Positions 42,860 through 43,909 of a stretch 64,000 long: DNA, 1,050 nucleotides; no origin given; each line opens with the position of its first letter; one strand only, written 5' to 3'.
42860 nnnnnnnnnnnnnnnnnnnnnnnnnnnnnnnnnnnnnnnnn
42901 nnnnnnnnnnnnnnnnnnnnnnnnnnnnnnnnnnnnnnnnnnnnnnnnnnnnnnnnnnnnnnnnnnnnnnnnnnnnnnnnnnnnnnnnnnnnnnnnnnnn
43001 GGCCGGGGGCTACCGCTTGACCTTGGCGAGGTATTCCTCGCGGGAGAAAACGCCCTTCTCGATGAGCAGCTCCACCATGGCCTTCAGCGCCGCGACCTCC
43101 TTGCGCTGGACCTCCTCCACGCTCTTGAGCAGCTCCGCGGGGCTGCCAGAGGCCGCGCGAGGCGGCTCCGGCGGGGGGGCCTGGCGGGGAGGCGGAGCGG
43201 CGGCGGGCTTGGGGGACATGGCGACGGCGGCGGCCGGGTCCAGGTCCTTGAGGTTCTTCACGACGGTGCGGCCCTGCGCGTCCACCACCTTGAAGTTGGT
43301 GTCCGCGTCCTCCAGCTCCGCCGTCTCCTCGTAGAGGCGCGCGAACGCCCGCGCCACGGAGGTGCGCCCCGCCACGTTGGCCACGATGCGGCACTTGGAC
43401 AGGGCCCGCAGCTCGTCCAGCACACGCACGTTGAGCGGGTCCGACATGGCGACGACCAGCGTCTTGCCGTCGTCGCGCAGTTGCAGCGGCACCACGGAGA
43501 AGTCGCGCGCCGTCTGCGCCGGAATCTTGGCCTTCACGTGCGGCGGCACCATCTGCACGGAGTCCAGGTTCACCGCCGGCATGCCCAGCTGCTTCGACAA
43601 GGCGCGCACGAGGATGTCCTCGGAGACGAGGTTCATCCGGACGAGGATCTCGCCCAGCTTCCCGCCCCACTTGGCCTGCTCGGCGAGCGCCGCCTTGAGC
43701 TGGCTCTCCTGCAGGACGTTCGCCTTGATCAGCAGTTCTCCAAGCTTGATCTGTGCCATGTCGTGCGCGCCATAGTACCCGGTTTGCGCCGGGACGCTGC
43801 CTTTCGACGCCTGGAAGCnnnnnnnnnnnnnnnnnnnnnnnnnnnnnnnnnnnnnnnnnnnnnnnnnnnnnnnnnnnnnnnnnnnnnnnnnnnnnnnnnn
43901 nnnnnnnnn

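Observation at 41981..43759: Pair of stand-alone MshEN (T2SSE_N) domain proteins without any ATPase domain: candidate c-di-GMP receptors for the pilus machine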

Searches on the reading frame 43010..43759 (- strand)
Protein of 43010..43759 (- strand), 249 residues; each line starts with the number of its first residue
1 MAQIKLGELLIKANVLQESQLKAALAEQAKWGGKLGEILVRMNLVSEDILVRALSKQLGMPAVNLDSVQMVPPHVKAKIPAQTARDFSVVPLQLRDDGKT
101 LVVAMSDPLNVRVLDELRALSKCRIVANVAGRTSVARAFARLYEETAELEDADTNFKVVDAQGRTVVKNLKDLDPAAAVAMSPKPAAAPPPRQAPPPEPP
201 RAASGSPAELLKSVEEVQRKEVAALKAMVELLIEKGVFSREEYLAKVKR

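Call 3: search_protein_families(library=pfam, proteins=[window:43010-43759:-], max_evalue=0.01)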
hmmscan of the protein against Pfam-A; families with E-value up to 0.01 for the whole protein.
window:43010-43759:- (249 aa): 1 family
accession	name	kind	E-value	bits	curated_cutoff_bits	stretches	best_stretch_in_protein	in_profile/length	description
PF05157.20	MshEN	-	5.2e-15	55.6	23.1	1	58-147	1-88/90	MshEN domain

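Call 4: search_protein_families(library=ncbifam, proteins=[window:43010-43759:-], max_evalue=0.01)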
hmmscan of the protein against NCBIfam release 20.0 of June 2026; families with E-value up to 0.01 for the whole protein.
window:43010-43759:- (249 aa): 6 families
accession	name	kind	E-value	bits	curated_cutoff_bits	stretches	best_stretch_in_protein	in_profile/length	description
NF012033.0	PRK15489.1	equivalog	6.8e-19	67.5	537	1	3-149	490-633/703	glycosyl transferase family protein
NF053729.1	c-di-GMP_motif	domain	4.5e-18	64.8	38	1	5-57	1-53/53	cyclic di-GMP-binding domain-containing protein, MshE-related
TIGR02538.1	type_IV_pilB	equivalog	8.2e-18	64.3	675.65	1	5-156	1-149/564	type IV-A pilus assembly ATPase PilB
NF008411.1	PRK11234.1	equivalog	8.7e-17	60.7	1170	1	5-161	483-635/723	cyclic di-3',5'-guanylate-activated glycosyltransferase NfrB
TIGR03029.1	EpsG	equivalog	3.2e-05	23.2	313.8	1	4-70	3-69/274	chain length determinant protein tyrosine kinase EpsG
TIGR02533.1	type_II_gspE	equivalog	0.0011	17.7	630.25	1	78-164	3-85/486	type II secretion system ATPase GspE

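Call 9: find_encoding_contigs(protein=window:43010-43759:-, flank=3000, max_places=4)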
Protein window:43010-43759:- (249 aa): 1 contig read that carries it; 1 place shown.
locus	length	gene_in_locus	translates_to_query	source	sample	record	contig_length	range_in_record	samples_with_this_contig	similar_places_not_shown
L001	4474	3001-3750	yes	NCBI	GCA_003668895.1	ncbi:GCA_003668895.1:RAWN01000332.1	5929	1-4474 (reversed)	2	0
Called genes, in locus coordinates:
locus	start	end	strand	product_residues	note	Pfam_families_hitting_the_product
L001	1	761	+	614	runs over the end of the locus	PF02771:Acyl-CoA_dh_N, PF02770:Acyl-CoA_dh_M, PF00441:Acyl-CoA_dh_1, PF08028:Acyl-CoA_dh_2 (weak), PF22924:ACOX_C_alpha1, PF12806:Acyl-CoA_dh_C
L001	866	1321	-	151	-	PF02472:ExbD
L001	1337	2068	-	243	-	PF01618:MotA_ExbB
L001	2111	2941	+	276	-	PF14125:DUF4292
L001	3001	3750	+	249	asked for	PF05157:MshEN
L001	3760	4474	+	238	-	PF05157:MshEN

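Call 21: find_homologous_proteins(query=window:43010-43759:-, max_evalue=0.00001)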
Query window:43010-43759:- (249 aa): 1519 proteins with E <= 0.00001 among 8000 candidates; the best 120 are listed.
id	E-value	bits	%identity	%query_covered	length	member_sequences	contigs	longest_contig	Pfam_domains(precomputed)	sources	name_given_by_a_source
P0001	1.2e-143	495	98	100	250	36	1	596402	PF05157.21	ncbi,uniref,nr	ncbi:general secretion pathway protein GspE [Corallococcus macrosporus]|uniref:General secretion pat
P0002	2.0e-135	468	90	100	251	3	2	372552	PF05157.21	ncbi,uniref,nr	ncbi:general secretion pathway protein GspE [Corallococcus sp. ZKHCc1 1396]|uniref:General secretion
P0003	1.8e-133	461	90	100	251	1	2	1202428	PF05157.21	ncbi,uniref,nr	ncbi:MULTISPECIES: general secretion pathway protein GspE [Corallococcus]|uniref:GspE/PulE/PilB doma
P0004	1.3e-132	458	90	100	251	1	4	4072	PF05157.21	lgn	-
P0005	1.5e-132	458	89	100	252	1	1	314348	PF05157.21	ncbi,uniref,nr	ncbi:general secretion pathway protein GspE [Corallococcus sp. bb12-1]|uniref:GspE/PulE/PilB domain-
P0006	3.2e-130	451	88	100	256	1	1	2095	PF05157.21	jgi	jgi:hypothetical protein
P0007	9.6e-129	446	85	100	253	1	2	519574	PF05157.21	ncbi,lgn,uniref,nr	ncbi:general secretion pathway protein GspE [Comamonas sp. JC664]|uniref:GspE/PulE/PilB domain-conta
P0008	2.8e-127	441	83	100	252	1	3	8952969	PF05157.21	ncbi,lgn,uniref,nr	ncbi:general secretion pathway protein GspE [Myxococcus xanthus]|uniref:GspE/PulE/PilB domain-contai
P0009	6.3e-127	440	86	100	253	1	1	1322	PF05157.21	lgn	-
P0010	8.9e-127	439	84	100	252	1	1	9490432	PF05157.21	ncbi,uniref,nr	ncbi:general secretion pathway protein GspE [Myxococcus hansupus]|uniref:GspE/PulE/PilB domain-conta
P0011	1.0e-126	439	85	100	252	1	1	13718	PF05157.21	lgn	-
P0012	1.2e-126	439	86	100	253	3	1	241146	PF05157.21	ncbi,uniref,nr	ncbi:general secretion pathway protein GspE [Myxococcus stipitatus]|uniref:GspE/PulE/PilB domain-con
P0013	1.4e-126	439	86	100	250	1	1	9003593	PF05157.21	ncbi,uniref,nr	ncbi:general secretion pathway protein GspE [Corallococcus macrosporus]|uniref:General secretion pat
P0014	4.0e-126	437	86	100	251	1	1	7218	PF05157.21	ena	-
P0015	6.6e-126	437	85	100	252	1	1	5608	PF05157.21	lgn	-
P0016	1.3e-125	436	83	100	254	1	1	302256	PF05157.21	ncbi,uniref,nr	ncbi:general secretion pathway protein GspE [Pyxidicoccus trucidator]|uniref:GspE/PulE/PilB domain-c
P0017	1.4e-125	436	83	100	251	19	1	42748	PF05157.21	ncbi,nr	ncbi:general secretion pathway protein GspE [Myxococcus sp. CA023]|nr:general secretion pathway prot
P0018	1.7e-125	435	84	100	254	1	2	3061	PF05157.21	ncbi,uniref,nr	ncbi:general secretion pathway protein GspE [Pyxidicoccus fallax]|uniref:General secretion pathway p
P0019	3.2e-125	434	86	100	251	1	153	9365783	PF05157.21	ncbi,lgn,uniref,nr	ncbi:general secretion pathway protein E, N-terminal domain protein [Myxococcus xanthus DK 1622]|uni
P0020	5.7e-125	433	85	100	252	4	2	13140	PF05157.21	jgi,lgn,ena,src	-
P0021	5.9e-125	433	85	100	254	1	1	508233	PF05157.21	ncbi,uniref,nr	ncbi:general secretion pathway protein GspE [Myxococcus sp. K15C18031901]|uniref:GspE/PulE/PilB doma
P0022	6.2e-125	433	82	100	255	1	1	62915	PF05157.21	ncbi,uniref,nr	ncbi:GspE/PulE/PilB domain-containing protein [Pyxidicoccus xibeiensis]|uniref:GspE/PulE/PilB domain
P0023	6.2e-125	433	84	100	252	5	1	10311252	PF05157.21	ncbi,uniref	ncbi:hypothetical protein [Myxococcus stipitatus]|uniref:GspE/PulE/PilB domain-containing protein n=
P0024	8.3e-125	433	85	100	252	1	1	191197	PF05157.21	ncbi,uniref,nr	ncbi:GspE/PulE/PilB domain-containing protein [Myxococcus qinghaiensis]|uniref:GspE/PulE/PilB domain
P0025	9.3e-125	433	85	100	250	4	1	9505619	PF05157.21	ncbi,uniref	ncbi:hypothetical protein [Myxococcus sp. Y35]|uniref:GspE/PulE/PilB domain-containing protein n=1 T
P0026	1.8e-124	432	85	100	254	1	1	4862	PF05157.21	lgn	-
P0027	2.1e-124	432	79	100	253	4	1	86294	PF05157.21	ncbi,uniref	ncbi:hypothetical protein ACN47A_40490 [Myxococcus fulvus]|uniref:GspE/PulE/PilB domain-containing p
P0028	2.5e-124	431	84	100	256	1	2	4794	PF05157.21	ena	-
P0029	2.6e-124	431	86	100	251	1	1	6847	PF05157.21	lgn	-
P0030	5.1e-124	430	83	100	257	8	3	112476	PF05157.21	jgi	jgi:hypothetical protein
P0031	7.5e-124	430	86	100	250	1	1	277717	PF05157.21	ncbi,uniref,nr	ncbi:general secretion pathway protein GspE [Myxococcus sp. RHSTA-1-4]|uniref:GspE/PulE/PilB domain-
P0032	7.6e-124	430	83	100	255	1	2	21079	PF05157.21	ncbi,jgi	jgi:hypothetical protein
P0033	1.4e-123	429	83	100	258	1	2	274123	PF05157.21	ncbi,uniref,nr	ncbi:general secretion pathway protein GspE [Corallococcus sp. H22C18031201]|uniref:GspE/PulE/PilB d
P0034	2.2e-123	428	83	100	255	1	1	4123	PF05157.21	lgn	-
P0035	2.6e-123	428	85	100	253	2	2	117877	PF05157.21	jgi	jgi:hypothetical protein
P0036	1.7e-122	425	83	100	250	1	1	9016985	PF05157.21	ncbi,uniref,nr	ncbi:general secretion pathway protein GspE [Myxococcus sp. SDU36]|uniref:GspE/PulE/PilB domain-cont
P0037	9.6e-122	423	82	100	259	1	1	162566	PF05157.21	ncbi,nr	ncbi:general secretion pathway protein GspE [Myxococcaceae bacterium JPH2]|nr:general secretion path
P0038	2.3e-121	422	82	100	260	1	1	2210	PF05157.21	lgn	-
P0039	3.3e-121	421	82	100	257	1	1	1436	PF05157.21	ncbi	-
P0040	1.4e-119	416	80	100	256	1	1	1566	PF05157.21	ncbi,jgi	jgi:hypothetical protein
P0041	5.4e-119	414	81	100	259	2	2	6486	PF05157.21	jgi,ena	jgi:hypothetical protein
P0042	5.4e-119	414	80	100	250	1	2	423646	PF05157.21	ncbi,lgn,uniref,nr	ncbi:general secretion pathway protein GspE [Stigmatella erecta]|uniref:Type II secretion system (T2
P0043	7.1e-119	414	80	100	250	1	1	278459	PF05157.21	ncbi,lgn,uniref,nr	ncbi:Type II secretion system (T2SS), protein E, N-terminal domain [Stigmatella aurantiaca]|uniref:T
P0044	2.4e-118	412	80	100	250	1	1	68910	PF05157.21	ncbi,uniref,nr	ncbi:GspE/PulE/PilB domain-containing protein [Stigmatella hybrida]|uniref:GspE/PulE/PilB domain-con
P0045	5.2e-118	411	83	94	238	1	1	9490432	PF05157.21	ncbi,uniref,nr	ncbi:Type IV fimbrial assembly, ATPase PilB [Myxococcus hansupus]|uniref:Type IV fimbrial assembly, 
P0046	1.5e-117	409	79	100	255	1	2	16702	PF05157.21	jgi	jgi:hypothetical protein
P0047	2.5e-117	409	80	100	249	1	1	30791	PF05157.21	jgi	jgi:hypothetical protein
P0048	3.6e-117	408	81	100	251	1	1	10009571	PF05157.21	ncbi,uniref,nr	ncbi:general secretion pathway protein GspE [Stigmatella sp. ncwal1]|uniref:General secretion pathwa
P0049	3.6e-117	408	80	100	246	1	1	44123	PF05157.21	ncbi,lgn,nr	ncbi:MAG: general secretion pathway protein GspE [Myxococcaceae bacterium]|nr:general secretion path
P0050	4.9e-117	408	78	100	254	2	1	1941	PF05157.21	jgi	jgi:hypothetical protein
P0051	7.0e-117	407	78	100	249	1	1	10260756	PF05157.21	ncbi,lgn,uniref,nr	ncbi:general secretion pathway protein GspE [Stigmatella aurantiaca]|uniref:General secretion pathwa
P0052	7.6e-116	404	79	100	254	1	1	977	PF05157.21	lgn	-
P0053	4.3e-115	401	78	100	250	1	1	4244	PF05157.21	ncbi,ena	-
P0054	6.1e-115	401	76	100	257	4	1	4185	PF05157.21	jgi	-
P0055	1.2e-114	400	80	100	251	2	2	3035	PF05157.21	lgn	-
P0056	4.6e-114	398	78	100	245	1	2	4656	PF05157.21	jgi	jgi:hypothetical protein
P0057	8.2e-114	397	78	100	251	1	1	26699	PF05157.21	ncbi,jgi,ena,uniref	ncbi:hypothetical protein [Archangium sp.]|jgi:hypothetical protein|uniref:GspE/PulE/PilB domain-con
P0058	8.3e-114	397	75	100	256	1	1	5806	PF05157.21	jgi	jgi:hypothetical protein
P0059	9.0e-114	397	78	100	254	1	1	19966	PF05157.21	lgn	-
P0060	1.6e-113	396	78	100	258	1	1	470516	PF05157.21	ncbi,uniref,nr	ncbi:hypothetical protein [Hyalangium rubrum]|uniref:Type II secretion system protein GspE N-termina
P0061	2.1e-113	396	77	100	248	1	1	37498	PF05157.21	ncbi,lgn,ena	-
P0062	3.0e-113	395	76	100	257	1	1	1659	PF05157.21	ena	-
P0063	3.1e-113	395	78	100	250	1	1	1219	PF05157.21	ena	-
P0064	3.4e-113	395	71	100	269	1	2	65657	PF05157.21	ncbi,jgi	jgi:hypothetical protein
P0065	4.3e-113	395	78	100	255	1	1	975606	PF05157.21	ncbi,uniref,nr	ncbi:GspE/PulE/PilB domain-containing protein [Hyalangium versicolor]|uniref:GspE/PulE/PilB domain-c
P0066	4.3e-113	395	77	100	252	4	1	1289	PF05157.21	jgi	jgi:hypothetical protein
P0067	4.5e-113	395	77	100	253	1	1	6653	PF05157.21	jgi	jgi:hypothetical protein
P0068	4.8e-113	395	77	100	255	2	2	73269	PF05157.21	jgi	jgi:hypothetical protein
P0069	7.0e-113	394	79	100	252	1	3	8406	PF05157.21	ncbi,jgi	jgi:hypothetical protein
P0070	7.1e-113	394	78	100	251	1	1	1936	PF05157.21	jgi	jgi:hypothetical protein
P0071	8.7e-113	394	78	100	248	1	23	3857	PF05157.21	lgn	-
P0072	1.3e-112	393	78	100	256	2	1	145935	PF05157.21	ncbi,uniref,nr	ncbi:hypothetical protein [Archangium sp.]|uniref:GspE/PulE/PilB domain-containing protein n=1 Tax=A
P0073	1.4e-112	393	76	100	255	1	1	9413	PF05157.21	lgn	-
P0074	1.4e-112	393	73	100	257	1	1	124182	PF05157.21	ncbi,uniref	ncbi:MAG: hypothetical protein ACJ8AT_37260 [Hyalangium sp.]|uniref:GspE/PulE/PilB domain-containing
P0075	1.6e-112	393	76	100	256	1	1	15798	PF05157.21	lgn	-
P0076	1.6e-112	393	76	100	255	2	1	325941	PF05157.21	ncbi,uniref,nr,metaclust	ncbi:general secretion pathway protein GspE [Hyalangium minutum]|uniref:Type IV fimbrial assembly, A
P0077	1.8e-112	393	76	100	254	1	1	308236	PF05157.21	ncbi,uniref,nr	ncbi:GspE/PulE/PilB domain-containing protein [Hyalangium gracile]|uniref:GspE/PulE/PilB domain-cont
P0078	2.0e-112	392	76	100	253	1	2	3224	PF05157.21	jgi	jgi:hypothetical protein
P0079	2.3e-112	392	76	100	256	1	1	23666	PF05157.21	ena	-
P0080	2.6e-112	392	74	100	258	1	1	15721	PF05157.21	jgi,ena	jgi:hypothetical protein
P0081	2.6e-112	392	73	100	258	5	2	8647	PF05157.21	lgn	-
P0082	5.6e-112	391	79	100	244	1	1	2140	PF05157.21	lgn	-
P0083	6.4e-112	391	76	100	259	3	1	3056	PF05157.21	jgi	jgi:hypothetical protein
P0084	6.8e-112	391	76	100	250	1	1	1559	PF05157.21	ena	-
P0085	1.3e-111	390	75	100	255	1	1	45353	PF05157.21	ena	-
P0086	1.5e-111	390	77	100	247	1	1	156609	PF05157.21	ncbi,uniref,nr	ncbi:general secretion pathway protein GspE [Vitiosangium sp. GDMCC 1.1324]|uniref:GspE/PulE/PilB do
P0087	2.9e-111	389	74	100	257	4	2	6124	PF05157.21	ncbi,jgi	jgi:hypothetical protein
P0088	3.0e-111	389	76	100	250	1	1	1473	PF05157.21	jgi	jgi:hypothetical protein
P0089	3.0e-111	389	78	100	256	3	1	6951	PF05157.21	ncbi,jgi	jgi:hypothetical protein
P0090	3.4e-111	388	77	100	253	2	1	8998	PF05157.21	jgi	jgi:Type II secretion system (T2SS), protein E, N-terminal domain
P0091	3.8e-111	388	76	100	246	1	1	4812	PF05157.21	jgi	jgi:hypothetical protein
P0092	3.8e-111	388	77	100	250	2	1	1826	PF05157.21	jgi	jgi:hypothetical protein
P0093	4.1e-111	388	78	100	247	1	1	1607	PF05157.21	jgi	jgi:hypothetical protein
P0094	5.2e-111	388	75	100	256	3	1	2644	PF05157.21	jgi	jgi:hypothetical protein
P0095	5.3e-111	388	76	100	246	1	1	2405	PF05157.21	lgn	-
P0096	5.7e-111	388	75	100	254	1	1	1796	PF05157.21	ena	-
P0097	6.3e-111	388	74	100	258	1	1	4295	PF05157.21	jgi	jgi:hypothetical protein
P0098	7.1e-111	387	76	100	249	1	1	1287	PF05157.21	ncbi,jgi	jgi:hypothetical protein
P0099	7.2e-111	387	78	100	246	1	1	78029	PF05157.21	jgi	jgi:hypothetical protein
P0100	1.1e-110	387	76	100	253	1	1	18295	PF05157.21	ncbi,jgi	jgi:hypothetical protein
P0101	1.1e-110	387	72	100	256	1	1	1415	PF05157.21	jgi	jgi:hypothetical protein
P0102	1.3e-110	387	77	100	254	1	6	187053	PF05157.21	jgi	jgi:hypothetical protein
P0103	1.7e-110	386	76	100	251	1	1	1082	PF05157.21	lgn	-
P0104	1.7e-110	386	78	100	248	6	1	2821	PF05157.21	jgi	-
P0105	2.3e-110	386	76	100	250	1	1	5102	PF05157.21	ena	-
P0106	2.3e-110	386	75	100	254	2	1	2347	PF05157.21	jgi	jgi:hypothetical protein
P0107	2.6e-110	386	77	100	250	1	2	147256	PF05157.21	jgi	jgi:hypothetical protein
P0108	2.8e-110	385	76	100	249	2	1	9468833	PF05157.21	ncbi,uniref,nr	ncbi:general secretion pathway protein GspE [Archangium primigenium]|uniref:GspE/PulE/PilB domain-co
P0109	2.9e-110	385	77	100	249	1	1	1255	PF05157.21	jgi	jgi:hypothetical protein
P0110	3.1e-110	385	78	100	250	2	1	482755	PF05157.21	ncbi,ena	-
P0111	3.4e-110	385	77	100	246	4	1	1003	PF05157.21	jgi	jgi:hypothetical protein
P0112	4.1e-110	385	75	100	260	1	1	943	PF05157.21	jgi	jgi:hypothetical protein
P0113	4.2e-110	385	77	100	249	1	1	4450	PF05157.21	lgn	-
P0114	4.3e-110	385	77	100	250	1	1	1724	PF05157.21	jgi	jgi:hypothetical protein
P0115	4.5e-110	385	75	100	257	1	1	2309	PF05157.21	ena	-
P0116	4.5e-110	385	77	100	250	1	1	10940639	PF05157.21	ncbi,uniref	ncbi:hypothetical protein ACN28I_00765 [Archangium gephyra]|uniref:GspE/PulE/PilB domain-containing 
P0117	5.9e-110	384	77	100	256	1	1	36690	PF05157.21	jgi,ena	jgi:hypothetical protein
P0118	6.2e-110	384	76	100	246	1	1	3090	PF05157.21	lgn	-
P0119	6.3e-110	384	76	100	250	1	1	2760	PF05157.21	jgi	jgi:hypothetical protein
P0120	6.6e-110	384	75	100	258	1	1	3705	PF05157.21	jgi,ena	-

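Call 23: find_related_loci(query=window:43010-43759:-, collection=genome_contigs, flank=10000)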
Query window:43010-43759:- (249 aa) in genome_contigs; peptide patterns used: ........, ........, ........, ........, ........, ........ (x = any residue, [..] = any of these).
302 stretches matched a pattern; 89 encode a relative of the query (tblastn E <= 1e-3); the best 80 are kept; 80 distinct loci.
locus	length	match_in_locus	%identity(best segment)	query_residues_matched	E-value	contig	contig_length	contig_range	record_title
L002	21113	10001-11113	100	1-249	4e-160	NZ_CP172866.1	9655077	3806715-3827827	Corallococcus coralloides strain KYC2213 chromosome, complete genome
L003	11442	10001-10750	99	1-249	2e-157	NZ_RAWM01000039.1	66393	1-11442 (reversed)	Corallococcus interemptor strain AB047A NODE_39_66393_cov_63.9962_ID_7997, whole genome shotgun sequence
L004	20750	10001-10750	98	1-249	4e-155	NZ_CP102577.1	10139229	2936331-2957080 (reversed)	Corallococcus exercitus strain SDU142 chromosome, complete genome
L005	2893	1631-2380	98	1-249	3e-163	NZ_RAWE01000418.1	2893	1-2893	Corallococcus carmarthensis strain CA043D NODE_418_2893_cov_18.6508_ID_11415, whole genome shotgun sequence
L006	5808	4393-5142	98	1-249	7e-156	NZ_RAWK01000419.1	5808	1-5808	Corallococcus aberystwythensis strain AB050A NODE_419_5808_cov_16.6017_ID_12275, whole genome shotgun sequence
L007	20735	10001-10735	96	1-249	1e-151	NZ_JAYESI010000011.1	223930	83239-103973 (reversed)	Corallococcus sp. RDP092CA NODE_11_length_223930_cov_14.958258, whole genome shotgun sequence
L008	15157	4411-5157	97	1-249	2e-151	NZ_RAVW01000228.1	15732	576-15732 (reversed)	Corallococcus exercitus strain AB043A NODE_228_15732_cov_9.88491_ID_16829, whole genome shotgun sequence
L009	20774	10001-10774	83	1-249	7e-134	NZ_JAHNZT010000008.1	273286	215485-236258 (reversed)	Citreicoccus inhibens strain M34 NODE_8_length_273286_cov_17.756431, whole genome shotgun sequence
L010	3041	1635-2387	90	1-249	7e-139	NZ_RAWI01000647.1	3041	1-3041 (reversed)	Corallococcus praedator strain CA031B NODE_647_3041_cov_22.4894, whole genome shotgun sequence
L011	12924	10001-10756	86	1-249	1e-132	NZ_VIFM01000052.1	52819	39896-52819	Myxococcus llanfairpwllgwyngyllgogerychwyrndrobwllllantysiliogogogochensis strain AM401 NODE_52_length_52819_cov_32.5256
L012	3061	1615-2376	84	1-249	9e-136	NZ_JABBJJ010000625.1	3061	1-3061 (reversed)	Pyxidicoccus fallax strain DSM 14698 NODE_625_length_3061_cov_27.0682, whole genome shotgun sequence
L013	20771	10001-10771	83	1-249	2e-130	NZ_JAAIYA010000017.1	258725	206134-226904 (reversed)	Pyxidicoccus caerfyrddinensis strain CA032A NODE_17_length_258725_cov_19.0387, whole genome shotgun sequence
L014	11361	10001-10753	85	1-249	2e-130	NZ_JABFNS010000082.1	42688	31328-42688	Myxococcus xanthus strain AM003 NODE_82_length_42688_cov_38.0082, whole genome shotgun sequence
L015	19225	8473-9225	85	1-249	6e-130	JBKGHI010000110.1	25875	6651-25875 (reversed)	Myxococcus sp. 1LA NODE_110_length_25875_cov_72.033308, whole genome shotgun sequence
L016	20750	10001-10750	86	1-249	6e-129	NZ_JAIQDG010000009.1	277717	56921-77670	Myxococcus sp. RHSTA-1-4 NODE_9_length_277717_cov_151.067245, whole genome shotgun sequence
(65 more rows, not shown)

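Call 31: search_protein_representatives(protein=window:43010-43759:-)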
Query: 249 residues. Proteins with E-value up to 0.001 (for the whole library): 17318; up to 1e-10: 4518; up to 1e-30: 127. The best 150 are listed.
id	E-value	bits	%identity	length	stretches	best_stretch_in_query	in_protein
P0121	2.1e-80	286.2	60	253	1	3-249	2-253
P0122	2.1e-72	260.0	54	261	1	1-249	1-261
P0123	6.8e-65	235.4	53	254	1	4-247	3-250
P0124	3.3e-64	233.2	53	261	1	3-249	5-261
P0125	1.1e-62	228.2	53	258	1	3-249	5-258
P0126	1.9e-62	227.4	56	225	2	3-164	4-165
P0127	3.5e-62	226.6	53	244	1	1-249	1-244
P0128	2.7e-61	223.6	58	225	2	1-149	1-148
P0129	3.7e-60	220.0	50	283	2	1-206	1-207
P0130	6.7e-59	215.8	48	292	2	1-211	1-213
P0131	1.0e-57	212.0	51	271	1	1-249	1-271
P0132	1.0e-57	211.9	55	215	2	1-186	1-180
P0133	1.4e-57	211.5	53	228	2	1-167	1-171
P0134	1.9e-57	211.1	50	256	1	4-248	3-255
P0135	2.4e-57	210.7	56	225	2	3-175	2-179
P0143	8.8e-53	195.8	51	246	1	3-249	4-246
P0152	1.9e-47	178.3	42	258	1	3-249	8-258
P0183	1.2e-38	149.6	41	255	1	3-244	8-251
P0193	2.8e-37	145.1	40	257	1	3-248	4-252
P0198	1.7e-36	142.5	41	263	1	3-247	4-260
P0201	8.9e-36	140.2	39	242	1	3-248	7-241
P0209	4.8e-35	137.8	39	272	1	5-249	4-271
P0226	2.7e-32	128.8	37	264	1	3-247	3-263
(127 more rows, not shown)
